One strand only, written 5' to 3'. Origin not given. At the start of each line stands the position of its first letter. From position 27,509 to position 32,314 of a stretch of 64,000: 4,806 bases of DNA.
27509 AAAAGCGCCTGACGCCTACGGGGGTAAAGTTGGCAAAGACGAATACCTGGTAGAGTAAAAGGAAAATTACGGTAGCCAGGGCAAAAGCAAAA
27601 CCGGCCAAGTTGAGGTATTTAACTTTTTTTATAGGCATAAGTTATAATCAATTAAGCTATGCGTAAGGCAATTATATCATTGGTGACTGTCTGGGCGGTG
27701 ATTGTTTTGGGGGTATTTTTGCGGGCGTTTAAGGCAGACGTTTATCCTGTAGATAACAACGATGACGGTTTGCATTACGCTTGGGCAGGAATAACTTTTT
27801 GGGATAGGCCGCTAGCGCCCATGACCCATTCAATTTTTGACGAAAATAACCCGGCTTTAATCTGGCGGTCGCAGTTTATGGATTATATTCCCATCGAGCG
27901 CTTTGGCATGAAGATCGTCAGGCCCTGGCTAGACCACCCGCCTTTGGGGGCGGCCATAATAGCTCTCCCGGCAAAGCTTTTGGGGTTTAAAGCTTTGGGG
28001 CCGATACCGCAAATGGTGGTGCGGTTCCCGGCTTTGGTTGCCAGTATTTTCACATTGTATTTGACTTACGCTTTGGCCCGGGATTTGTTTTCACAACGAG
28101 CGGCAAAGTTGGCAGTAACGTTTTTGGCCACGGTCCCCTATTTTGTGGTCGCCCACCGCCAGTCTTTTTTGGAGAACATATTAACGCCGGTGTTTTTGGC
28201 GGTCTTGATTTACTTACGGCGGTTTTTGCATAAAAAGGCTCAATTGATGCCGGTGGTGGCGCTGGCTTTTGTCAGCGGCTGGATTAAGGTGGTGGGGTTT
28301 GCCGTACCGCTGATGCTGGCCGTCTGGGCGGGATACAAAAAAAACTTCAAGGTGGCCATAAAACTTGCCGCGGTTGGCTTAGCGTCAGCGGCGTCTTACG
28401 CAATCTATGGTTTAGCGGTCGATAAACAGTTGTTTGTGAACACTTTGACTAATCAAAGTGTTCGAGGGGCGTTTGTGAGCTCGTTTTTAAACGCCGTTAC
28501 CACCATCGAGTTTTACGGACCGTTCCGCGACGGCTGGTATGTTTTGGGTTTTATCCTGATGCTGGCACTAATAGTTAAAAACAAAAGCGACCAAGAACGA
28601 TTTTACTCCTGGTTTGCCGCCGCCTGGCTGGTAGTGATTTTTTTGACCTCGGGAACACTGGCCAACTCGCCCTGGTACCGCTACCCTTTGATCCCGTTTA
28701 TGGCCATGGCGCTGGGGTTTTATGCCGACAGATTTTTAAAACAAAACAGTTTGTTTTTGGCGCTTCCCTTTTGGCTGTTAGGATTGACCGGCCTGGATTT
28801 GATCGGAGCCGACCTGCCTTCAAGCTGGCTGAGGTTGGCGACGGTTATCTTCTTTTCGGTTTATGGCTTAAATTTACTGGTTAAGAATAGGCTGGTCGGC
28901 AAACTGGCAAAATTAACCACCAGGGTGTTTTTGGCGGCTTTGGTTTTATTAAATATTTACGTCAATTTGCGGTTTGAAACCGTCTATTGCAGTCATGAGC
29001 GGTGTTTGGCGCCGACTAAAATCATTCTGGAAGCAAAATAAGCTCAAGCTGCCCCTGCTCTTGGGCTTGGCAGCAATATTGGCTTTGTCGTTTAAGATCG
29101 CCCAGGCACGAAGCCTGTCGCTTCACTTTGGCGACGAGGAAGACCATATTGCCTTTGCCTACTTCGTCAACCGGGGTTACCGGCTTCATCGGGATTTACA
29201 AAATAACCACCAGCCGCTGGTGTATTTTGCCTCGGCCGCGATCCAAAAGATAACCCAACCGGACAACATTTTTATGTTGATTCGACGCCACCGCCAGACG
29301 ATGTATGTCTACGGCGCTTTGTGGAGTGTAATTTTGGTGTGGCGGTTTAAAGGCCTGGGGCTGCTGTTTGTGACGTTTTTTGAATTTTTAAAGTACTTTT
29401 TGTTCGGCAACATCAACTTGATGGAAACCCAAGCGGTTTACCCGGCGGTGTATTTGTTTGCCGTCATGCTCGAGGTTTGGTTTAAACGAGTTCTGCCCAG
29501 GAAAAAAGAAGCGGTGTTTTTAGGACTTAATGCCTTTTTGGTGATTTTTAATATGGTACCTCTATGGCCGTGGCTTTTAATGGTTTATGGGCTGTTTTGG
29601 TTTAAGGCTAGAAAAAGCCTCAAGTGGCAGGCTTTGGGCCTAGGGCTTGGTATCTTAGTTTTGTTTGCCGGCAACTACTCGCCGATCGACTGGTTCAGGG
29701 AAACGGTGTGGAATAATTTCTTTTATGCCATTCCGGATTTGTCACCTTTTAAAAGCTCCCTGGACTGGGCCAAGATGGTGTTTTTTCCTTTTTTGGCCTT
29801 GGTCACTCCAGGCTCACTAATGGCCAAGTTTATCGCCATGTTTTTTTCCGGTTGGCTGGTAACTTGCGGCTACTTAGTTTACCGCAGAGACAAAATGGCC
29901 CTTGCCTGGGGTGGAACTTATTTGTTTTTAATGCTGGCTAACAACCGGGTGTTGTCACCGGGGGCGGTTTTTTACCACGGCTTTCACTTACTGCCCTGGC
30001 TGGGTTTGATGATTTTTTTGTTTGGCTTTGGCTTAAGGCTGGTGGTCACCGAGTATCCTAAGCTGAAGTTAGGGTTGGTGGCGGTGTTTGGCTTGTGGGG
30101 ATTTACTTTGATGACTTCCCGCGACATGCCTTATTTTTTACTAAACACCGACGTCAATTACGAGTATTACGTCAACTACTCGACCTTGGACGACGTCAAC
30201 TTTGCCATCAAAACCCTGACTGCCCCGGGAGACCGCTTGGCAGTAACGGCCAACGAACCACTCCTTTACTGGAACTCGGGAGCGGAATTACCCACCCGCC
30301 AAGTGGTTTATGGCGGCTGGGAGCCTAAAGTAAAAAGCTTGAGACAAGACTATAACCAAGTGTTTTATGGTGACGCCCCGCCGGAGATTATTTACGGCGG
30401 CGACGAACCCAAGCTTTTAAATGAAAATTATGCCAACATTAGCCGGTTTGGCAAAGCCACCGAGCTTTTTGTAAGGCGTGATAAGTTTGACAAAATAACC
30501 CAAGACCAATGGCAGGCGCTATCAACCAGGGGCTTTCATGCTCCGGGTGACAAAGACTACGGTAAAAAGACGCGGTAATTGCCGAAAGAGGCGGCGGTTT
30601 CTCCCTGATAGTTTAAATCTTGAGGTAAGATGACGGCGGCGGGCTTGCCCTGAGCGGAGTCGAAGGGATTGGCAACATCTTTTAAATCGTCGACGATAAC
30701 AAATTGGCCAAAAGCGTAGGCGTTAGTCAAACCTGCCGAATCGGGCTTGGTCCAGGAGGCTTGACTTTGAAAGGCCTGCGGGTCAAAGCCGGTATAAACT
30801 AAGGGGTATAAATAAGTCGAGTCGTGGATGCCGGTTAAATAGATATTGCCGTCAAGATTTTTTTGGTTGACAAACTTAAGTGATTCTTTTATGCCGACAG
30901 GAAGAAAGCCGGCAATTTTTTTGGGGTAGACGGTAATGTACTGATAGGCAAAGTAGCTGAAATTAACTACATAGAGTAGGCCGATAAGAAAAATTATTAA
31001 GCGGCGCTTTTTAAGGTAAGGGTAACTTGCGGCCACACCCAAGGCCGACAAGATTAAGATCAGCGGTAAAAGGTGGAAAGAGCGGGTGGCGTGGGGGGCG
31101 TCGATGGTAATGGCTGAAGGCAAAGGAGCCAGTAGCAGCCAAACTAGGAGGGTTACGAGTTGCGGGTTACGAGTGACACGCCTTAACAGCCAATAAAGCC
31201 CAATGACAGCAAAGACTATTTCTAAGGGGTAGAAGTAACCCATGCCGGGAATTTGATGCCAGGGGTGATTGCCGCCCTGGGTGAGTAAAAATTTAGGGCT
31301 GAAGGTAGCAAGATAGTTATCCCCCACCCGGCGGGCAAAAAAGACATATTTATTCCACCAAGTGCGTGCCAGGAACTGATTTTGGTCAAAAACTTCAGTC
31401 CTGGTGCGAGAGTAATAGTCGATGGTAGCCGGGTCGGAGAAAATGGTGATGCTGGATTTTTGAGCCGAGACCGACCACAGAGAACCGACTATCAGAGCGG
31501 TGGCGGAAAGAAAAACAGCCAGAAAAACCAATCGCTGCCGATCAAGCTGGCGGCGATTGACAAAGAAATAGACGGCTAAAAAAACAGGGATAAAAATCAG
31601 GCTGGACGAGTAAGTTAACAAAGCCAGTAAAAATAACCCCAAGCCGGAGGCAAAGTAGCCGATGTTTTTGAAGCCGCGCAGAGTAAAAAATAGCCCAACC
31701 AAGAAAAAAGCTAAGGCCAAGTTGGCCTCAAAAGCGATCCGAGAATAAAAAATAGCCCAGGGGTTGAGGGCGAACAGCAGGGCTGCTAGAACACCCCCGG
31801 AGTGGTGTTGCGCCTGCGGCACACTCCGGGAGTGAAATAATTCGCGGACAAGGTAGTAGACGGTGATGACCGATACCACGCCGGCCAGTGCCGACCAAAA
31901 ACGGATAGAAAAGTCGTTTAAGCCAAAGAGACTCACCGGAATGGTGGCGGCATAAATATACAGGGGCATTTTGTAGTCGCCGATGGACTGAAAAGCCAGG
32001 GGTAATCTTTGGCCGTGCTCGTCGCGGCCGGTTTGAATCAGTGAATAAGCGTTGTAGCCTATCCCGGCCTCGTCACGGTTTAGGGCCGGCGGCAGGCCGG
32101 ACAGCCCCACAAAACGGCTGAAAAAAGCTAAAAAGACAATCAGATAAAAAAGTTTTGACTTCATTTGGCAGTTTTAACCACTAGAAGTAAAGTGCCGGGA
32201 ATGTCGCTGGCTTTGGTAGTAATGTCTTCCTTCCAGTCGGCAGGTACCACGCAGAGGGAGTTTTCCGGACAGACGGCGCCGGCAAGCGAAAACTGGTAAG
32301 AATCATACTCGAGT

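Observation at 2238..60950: Unusually large expansion of PMT/ArnT-type GT-C glycosyltransferases with six Dpm1-like donors, but no OST, Wzy or initiating transferase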

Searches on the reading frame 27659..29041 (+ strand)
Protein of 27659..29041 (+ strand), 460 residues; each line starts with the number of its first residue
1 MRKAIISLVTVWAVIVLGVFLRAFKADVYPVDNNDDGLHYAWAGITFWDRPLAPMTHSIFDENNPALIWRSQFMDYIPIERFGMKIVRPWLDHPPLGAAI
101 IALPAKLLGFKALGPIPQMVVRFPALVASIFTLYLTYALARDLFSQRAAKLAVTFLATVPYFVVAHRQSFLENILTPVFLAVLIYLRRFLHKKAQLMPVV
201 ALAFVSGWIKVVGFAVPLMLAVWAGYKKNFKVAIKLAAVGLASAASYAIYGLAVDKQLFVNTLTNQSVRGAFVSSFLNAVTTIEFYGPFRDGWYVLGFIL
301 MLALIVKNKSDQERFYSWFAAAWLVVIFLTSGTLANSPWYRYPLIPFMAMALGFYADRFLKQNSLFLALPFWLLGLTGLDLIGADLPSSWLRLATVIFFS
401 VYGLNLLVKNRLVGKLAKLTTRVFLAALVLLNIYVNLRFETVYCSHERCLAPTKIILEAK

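Call 7: search_protein_families(library=pfam, max_evalue=0.01, proteins=[window:27659-29041:+])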
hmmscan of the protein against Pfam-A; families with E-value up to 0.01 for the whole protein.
window:27659-29041:+ (460 aa): 1 family
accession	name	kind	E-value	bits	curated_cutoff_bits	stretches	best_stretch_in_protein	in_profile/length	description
PF13231.12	PMT_2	-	1e-11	45.8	26.1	1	92-239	1-147/160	Dolichyl-phosphate-mannose-protein mannosyltransferase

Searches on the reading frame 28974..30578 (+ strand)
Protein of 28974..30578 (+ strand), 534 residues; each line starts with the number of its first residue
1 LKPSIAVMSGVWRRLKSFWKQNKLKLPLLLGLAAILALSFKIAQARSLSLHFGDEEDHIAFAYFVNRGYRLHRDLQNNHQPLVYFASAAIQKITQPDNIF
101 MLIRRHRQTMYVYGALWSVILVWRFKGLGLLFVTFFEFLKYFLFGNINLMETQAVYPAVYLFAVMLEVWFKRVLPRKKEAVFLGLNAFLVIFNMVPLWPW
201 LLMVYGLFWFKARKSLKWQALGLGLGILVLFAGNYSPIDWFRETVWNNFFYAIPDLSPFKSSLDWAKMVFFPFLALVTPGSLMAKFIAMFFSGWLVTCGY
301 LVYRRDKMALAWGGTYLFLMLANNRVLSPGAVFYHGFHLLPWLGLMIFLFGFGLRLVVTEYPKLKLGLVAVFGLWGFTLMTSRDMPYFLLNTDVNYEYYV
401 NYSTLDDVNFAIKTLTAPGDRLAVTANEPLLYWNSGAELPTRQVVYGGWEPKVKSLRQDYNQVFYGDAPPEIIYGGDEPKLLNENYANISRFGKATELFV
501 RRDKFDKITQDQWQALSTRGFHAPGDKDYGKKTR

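Call 7: search_protein_families(library=pfam, max_evalue=0.01, proteins=[window:28974-30578:+])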
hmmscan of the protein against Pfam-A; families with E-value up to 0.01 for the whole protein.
window:28974-30578:+ (534 aa): 0 families

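Call 14: search_protein_families(library=ncbifam, max_evalue=0.01, proteins=[window:28974-30578:+])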
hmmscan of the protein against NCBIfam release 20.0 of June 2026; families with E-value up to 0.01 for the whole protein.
window:28974-30578:+ (534 aa): 0 families

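Call 68: search_protein_families(library=pfam, max_evalue=10, proteins=[window:28974-30578:+])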
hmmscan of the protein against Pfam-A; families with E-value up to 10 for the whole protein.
window:28974-30578:+ (534 aa): 0 families

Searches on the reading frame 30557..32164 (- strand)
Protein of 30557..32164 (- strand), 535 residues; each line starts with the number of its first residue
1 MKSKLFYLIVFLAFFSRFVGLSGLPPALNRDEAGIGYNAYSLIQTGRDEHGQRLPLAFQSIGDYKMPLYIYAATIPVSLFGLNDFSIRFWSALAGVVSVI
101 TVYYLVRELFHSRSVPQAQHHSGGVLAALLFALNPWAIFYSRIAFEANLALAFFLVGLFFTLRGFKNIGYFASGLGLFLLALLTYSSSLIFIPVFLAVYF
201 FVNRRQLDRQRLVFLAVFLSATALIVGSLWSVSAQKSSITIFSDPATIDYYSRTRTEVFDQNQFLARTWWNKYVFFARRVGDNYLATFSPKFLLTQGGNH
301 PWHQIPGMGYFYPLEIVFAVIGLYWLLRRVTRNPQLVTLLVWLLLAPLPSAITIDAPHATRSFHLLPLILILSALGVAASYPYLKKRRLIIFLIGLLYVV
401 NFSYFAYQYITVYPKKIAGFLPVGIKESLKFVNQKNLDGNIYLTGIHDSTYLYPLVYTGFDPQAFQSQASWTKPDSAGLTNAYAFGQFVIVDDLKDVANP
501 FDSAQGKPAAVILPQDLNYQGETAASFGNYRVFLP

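Call 8: search_protein_families(library=pfam, max_evalue=0.01, proteins=[window:30557-32164:-])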
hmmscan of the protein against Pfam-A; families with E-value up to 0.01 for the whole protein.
window:30557-32164:- (535 aa): 2 families
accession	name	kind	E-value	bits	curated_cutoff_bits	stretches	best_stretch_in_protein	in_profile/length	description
PF13231.12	PMT_2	-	7e-09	36.5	26.1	1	67-226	4-156/160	Dolichyl-phosphate-mannose-protein mannosyltransferase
PF02366.24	PMT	-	1.1e-05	25.6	22.7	1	9-181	3-171/245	Dolichyl-phosphate-mannose-protein mannosyltransferase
